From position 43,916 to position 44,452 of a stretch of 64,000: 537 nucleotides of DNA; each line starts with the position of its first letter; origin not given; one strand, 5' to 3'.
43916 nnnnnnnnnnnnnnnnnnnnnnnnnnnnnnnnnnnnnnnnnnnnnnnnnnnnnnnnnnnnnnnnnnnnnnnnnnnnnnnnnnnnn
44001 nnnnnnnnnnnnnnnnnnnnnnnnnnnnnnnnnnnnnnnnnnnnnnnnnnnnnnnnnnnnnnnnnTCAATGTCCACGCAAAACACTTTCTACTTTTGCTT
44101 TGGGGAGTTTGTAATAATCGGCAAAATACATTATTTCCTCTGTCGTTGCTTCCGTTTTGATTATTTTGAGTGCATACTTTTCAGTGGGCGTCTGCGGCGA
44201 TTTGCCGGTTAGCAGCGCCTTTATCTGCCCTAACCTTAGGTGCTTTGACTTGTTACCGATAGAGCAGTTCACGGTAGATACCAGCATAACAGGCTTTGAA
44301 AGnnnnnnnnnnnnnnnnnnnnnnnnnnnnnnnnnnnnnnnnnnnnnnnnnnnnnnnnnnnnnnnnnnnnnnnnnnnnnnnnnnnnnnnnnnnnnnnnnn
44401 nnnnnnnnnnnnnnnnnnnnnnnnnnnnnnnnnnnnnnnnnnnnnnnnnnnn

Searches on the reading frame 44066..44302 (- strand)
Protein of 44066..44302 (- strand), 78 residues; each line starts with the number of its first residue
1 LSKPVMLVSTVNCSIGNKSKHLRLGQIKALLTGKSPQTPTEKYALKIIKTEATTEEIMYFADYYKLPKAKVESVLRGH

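Call 34: search_protein_families(library=pfam, alignment_id=A3, max_evalue=0.1)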
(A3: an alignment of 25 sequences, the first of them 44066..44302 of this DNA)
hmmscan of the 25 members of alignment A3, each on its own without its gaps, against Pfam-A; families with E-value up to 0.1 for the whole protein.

A. member 1, window:44066-44302:- (78 aa): 0 families

B. families by the number of members that match (of 25 scanned): 17 families
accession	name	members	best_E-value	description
PF01381.28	HTH_3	3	1.1e-08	Helix-turn-helix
PF13443.12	HTH_26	2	6e-05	Cro/C1-type HTH DNA-binding domain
PF20317.4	HTH_60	2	0.0066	Helix-turn-helix domain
PF12844.13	HTH_19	1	2.1e-09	Helix-turn-helix domain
PF13874.11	Nup54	1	0.0038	Nucleoporin complex subunit 54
PF07022.19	Phage_CI_repr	1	0.0061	Bacteriophage CI repressor helix-turn-helix domain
PF16476.10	DUF5053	1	0.0078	Domain of unknown function (DUF5053)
PF20432.4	Xre-like-HTH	1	0.014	Antitoxin Xre-like helix-turn-helix domain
PF03770.22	IPK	1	0.019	Inositol polyphosphate kinase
PF13560.12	HTH_31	1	0.024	Helix-turn-helix domain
PF24716.1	WapI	1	0.04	Immunity protein WapI-like family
PF04960.20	Glutaminase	1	0.05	Glutaminase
PF22122.2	InlK_D2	1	0.061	Internalin K domain D2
PF09298.16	FAA_hydrolase_N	1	0.066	Fumarylacetoacetase N-terminal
PF01399.33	PCI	1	0.088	PCI domain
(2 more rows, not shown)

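Call 35: predict_structure(alignment_id=A2)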
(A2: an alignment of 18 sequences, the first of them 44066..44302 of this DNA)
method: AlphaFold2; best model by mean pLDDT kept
length: 78 residues; sequences in the alignment: 18
mean_pLDDT: 93.7   pTM: 0.82
mean pLDDT of the five models: 93.7, 93.4, 93.4, 93.1, 90.9
residues with pLDDT >= 90: 71; 70-90: 5; 50-70: 1; < 50: 1
segments of 3 or more residues with pLDDT < 50: none
pLDDT, mean of each block of 10 residues (from residue 1): 87 94 97 96 96 95 97 85
secondary structure, 60 per line:
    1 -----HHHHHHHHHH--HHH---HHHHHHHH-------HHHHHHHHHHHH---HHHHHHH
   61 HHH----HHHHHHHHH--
elements in order: H6-15 H24-31 H39-50 H54-63 H68-76

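Call 39: fold_search(model_id=the predicted structure, library=pdb)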
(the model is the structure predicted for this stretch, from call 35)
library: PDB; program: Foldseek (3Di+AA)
matches with E <= 10: 42; with E <= 0.001: 0
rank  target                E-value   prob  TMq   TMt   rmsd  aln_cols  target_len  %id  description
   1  9jhq                  3.5e+00  0.04  0.20  0.05  11.0        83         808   14  Crystal structure of GodF, a post-translational modification enzyme involved in the biosynthesis of goadsporin (released 2025-09-10)
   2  9ncq_E                4.1e+00  0.07  0.30  0.27  10.8        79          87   10  Cryo-EM structure of Fas-FADD complex (released 2025-11-05)
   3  8ya8_B                4.3e+00  0.05  0.23  0.23  10.2        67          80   12  The crystal structure of human Rtel1 HHD2 domain (released 2024-02-28)
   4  8f2r_E                4.8e+00  0.09  0.35  0.17  12.8        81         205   15  Human CCC complex (released 2023-05-24)
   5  5zv0                  5.1e+00  0.06  0.32  0.10   8.0        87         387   17  Crystal structure of E264A mutant of phosphomannose isomerase from Salmonella typhimurium (released 2019-05-01)
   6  6jpm_A                5.4e+00  0.06  0.33  0.24   7.8        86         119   14  Crystal Structure of Odorant Binding Protein 4 in the Natural Predator Chrysopa pallens (released 2019-10-16)
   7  8c6v_B                5.4e+00  0.05  0.28  0.16   9.8        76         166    9  The RNA silencing suppressor P8 from High-Plains Wheat Mosaic Virus (released 2024-07-24)
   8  2b5a_A                5.7e+00  0.07  0.29  0.29  10.8        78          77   10  C.BclI, Control Element of the BclI Restriction-Modification System (released 2006-01-03)
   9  3cqx_D                5.7e+00  0.07  0.34  0.32  11.2        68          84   18  Chaperone Complex (released 2008-11-25)
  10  8srz_A                5.7e+00  0.06  0.30  0.28   8.5        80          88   11  Structure of a bacterial death-like domain from Lysobacter enzymogenes (released 2023-06-07)
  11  2yin_A                6.4e+00  0.03  0.26  0.07  11.8        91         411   12  STRUCTURE OF THE COMPLEX BETWEEN Dock2 AND Rac1. (released 2011-05-25)
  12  3vhl_A                6.7e+00  0.03  0.24  0.10  10.8        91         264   13  Crystal structure of the DHR-2 domain of DOCK8 in complex with Cdc42 (T17N mutant) (released 2012-06-20)
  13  7zwc_M                7.1e+00  0.06  0.31  0.17   9.3        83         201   12  Structure of SNAPc:TBP-TFIIA-TFIIB sub-complex bound to U5 snRNA promoter (released 2022-11-30)
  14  9l4d_C                7.1e+00  0.04  0.26  0.08  10.7        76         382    9  ATR-ATRIP bound with RP-3500 (released 2025-05-21)
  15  7dso_A                7.1e+00  0.03  0.24  0.08  11.2        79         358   13  Anthranilate phosphoribosyltransferase from Saccharomyces cerevisiae in complex with 4-fluoroanthranilate (released 2021-03-17)
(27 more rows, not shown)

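Call 68: find_homologous_proteins(query=A3, max_evalue=0.001)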
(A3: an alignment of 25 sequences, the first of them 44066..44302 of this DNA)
Query A3 (25 sequences) (78 aa, profile of the alignment): 22 proteins with E <= 0.001 among 2016 candidates.
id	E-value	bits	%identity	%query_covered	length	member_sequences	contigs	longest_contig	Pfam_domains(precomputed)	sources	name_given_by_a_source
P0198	9.1e-72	259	40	94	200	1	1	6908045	-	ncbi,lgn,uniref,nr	ncbi:Toxin-antitoxin system, antitoxin component [Desulfonema limicola]|uniref:Toxin-antitoxin syste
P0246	6.4e-70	253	26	94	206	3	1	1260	PF12844.14,PF01381.29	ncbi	-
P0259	1.9e-66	241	36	94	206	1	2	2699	-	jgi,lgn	-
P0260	1.9e-61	225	23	95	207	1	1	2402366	PF12844.14,PF01381.29,PF13443.13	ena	-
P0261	3.5e-59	218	36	94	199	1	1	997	-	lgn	-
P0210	9.3e-38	148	31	71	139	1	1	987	-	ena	-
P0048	4.2e-26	110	55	94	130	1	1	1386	-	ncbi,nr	ncbi:MAG: hypothetical protein IE909_16250 [Campylobacterales bacterium]|nr:hypothetical protein [Ca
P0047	1.5e-25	108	55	94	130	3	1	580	-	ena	-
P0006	6.3e-25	106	71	97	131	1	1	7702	-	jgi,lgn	jgi:hypothetical protein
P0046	1.0e-24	105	55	94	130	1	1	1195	-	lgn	-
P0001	2.0e-24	104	100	100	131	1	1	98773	-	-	-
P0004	5.6e-24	103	81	100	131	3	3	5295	-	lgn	-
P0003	6.0e-24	103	88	100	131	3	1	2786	-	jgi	jgi:hypothetical protein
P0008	3.7e-23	100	66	97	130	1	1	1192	-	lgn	-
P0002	3.9e-23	100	90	100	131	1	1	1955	-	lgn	-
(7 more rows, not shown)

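Call 70: find_encoding_contigs(protein=P0260, flank=3000, max_places=1)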
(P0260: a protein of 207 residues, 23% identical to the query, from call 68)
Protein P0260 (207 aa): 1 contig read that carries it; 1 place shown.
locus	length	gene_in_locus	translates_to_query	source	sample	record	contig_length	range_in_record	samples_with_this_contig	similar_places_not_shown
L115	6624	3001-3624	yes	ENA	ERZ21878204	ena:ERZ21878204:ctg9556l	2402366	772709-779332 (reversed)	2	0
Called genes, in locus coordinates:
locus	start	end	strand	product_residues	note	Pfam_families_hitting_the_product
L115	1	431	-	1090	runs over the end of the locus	PF00532:Peripla_BP_1, PF13407:Peripla_BP_4 (weak), PF13377:Peripla_BP_3, PF13426:PAS_9, PF00158:Sigma54_activat, PF14532:Sigma54_activ_2, PF25601:AAA_lid_14, PF02954:HTH_8, +6 more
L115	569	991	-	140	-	PF01741:MscL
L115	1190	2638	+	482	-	PF25990:Beta-barrel_YknX, PF26002:Beta-barrel_AprE, PF25954:Beta-barrel_RND_2, PF25989:YknX_C (weak)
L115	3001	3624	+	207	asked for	PF12844:HTH_19 (weak), PF13443:HTH_26 (faint), PF01381:HTH_3 (weak)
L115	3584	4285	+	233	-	PF08843:AbiEii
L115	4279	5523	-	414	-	PF03315:SDH_beta, PF03313:SDH_alpha, PF03315:SDH_beta (weak)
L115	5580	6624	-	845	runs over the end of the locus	-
